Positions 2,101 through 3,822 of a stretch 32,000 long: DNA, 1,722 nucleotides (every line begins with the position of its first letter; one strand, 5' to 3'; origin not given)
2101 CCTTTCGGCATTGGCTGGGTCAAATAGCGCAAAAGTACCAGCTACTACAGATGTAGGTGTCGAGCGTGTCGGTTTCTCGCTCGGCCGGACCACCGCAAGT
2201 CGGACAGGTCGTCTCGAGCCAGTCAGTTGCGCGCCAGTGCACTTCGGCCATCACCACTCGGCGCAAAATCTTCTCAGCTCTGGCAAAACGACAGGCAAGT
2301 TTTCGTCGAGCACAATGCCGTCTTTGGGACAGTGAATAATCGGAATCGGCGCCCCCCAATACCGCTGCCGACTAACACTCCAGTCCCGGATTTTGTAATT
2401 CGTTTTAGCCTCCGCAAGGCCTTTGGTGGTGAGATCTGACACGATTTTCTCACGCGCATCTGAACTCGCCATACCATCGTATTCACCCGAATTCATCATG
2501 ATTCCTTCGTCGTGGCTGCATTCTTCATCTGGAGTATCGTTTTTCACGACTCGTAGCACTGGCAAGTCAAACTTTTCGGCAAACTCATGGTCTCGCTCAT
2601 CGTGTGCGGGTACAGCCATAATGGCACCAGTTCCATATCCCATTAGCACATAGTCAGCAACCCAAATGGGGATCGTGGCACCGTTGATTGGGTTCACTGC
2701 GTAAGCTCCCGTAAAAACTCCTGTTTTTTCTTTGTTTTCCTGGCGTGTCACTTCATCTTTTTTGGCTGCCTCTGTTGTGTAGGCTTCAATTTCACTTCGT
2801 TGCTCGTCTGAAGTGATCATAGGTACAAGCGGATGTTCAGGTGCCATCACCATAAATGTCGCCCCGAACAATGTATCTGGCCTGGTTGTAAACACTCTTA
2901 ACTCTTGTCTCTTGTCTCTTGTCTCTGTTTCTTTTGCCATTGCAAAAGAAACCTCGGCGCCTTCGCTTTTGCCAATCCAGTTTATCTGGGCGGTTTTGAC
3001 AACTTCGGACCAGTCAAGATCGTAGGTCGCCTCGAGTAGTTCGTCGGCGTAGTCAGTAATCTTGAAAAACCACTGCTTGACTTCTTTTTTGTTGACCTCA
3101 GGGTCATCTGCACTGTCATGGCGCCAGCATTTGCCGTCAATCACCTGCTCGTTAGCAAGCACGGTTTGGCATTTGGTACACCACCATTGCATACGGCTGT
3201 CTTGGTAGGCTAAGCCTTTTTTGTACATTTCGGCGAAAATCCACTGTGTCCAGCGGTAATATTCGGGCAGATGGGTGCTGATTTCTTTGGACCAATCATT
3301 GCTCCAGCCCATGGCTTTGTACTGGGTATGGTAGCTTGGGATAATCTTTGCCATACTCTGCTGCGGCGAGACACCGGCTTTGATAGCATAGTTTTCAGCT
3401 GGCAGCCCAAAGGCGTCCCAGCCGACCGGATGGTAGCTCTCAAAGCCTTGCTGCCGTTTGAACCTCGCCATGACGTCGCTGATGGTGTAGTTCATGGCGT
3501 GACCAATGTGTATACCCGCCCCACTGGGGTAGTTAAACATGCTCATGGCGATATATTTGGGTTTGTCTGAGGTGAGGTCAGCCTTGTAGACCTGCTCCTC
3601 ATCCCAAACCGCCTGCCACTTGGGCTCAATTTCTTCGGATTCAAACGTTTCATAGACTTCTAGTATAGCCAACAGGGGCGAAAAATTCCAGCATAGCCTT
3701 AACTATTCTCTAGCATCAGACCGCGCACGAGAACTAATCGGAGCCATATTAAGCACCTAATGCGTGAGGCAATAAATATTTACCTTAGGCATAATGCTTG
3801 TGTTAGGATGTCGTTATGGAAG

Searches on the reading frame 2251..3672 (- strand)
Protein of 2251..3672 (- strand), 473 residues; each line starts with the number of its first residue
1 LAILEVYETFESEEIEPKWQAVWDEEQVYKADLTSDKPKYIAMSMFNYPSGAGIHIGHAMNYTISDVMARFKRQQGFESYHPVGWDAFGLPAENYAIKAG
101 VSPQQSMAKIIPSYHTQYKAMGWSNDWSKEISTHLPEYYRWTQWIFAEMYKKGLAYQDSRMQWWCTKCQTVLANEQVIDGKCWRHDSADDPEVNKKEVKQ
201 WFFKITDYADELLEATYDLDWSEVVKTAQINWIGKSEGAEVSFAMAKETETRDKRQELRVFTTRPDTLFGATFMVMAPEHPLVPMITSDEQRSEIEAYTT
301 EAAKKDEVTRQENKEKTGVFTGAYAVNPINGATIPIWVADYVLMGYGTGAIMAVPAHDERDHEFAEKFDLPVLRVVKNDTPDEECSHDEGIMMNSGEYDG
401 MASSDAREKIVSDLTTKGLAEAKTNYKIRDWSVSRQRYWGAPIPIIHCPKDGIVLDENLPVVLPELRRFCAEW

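Call 80: find_homologous_proteins(query=window:2251-3672:-, max_evalue=1e-80)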
Query window:2251-3672:- (473 aa): 7998 proteins with E <= 1e-80 among 8000 candidates; the best 120 are listed.
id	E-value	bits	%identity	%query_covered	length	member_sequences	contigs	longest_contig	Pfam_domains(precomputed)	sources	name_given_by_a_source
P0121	0.0e+0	1111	100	100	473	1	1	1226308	PF09334.18,PF13603.13,PF00133.29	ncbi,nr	ncbi:leucine--tRNA ligase [Candidatus Saccharibacteria bacterium]|nr:MAG: leucine--tRNA ligase [Cand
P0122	1.4e-265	900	81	97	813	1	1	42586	PF09334.18,PF08264.20,PF13603.13,PF00133.29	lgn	-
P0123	7.4e-265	897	81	97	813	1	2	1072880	PF09334.18,PF08264.20,PF13603.13,PF00133.29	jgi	jgi:leucyl-tRNA synthetase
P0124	2.7e-259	879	79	97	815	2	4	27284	PF09334.18,PF08264.20,PF13603.13,PF00133.29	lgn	-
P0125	2.8e-258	876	79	97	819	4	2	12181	PF09334.18,PF08264.20,PF13603.13,PF00133.29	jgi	jgi:leucyl-tRNA synthetase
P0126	1.8e-257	873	79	98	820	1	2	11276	PF09334.18,PF08264.20,PF13603.13,PF00133.29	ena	-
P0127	3.1e-257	872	79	97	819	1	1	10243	PF09334.18,PF08264.20,PF13603.13,PF00133.29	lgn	-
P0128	1.4e-256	870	80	97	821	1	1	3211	PF09334.18,PF08264.20,PF13603.13,PF00133.29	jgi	-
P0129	3.7e-256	869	79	97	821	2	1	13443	PF09334.18,PF08264.20,PF13603.13,PF00133.29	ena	-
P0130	2.6e-253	859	78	97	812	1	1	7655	PF09334.18,PF08264.20,PF13603.13,PF00133.29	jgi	-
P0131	2.7e-253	859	77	97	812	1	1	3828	PF09334.18,PF08264.20,PF13603.13,PF00133.29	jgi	-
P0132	1.6e-252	857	77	97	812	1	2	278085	PF09334.18,PF08264.20,PF13603.13,PF00133.29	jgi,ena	-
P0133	2.5e-251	853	77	97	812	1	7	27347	PF09334.18,PF08264.20,PF13603.13,PF00133.29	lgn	-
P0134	3.2e-249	846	78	97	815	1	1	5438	PF09334.18,PF08264.20,PF13603.13,PF00133.29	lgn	-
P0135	2.5e-246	836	76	97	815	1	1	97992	PF09334.18,PF08264.20,PF13603.13,PF00133.29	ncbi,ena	-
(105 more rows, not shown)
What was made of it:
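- Tried and rejected: Retrieval of more of the window's own genome (NCBI, a 1,226,308-bp contig according to call 80) failed.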

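Call 82: find_encoding_contigs(protein=P0121, flank=10000, max_places=2)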
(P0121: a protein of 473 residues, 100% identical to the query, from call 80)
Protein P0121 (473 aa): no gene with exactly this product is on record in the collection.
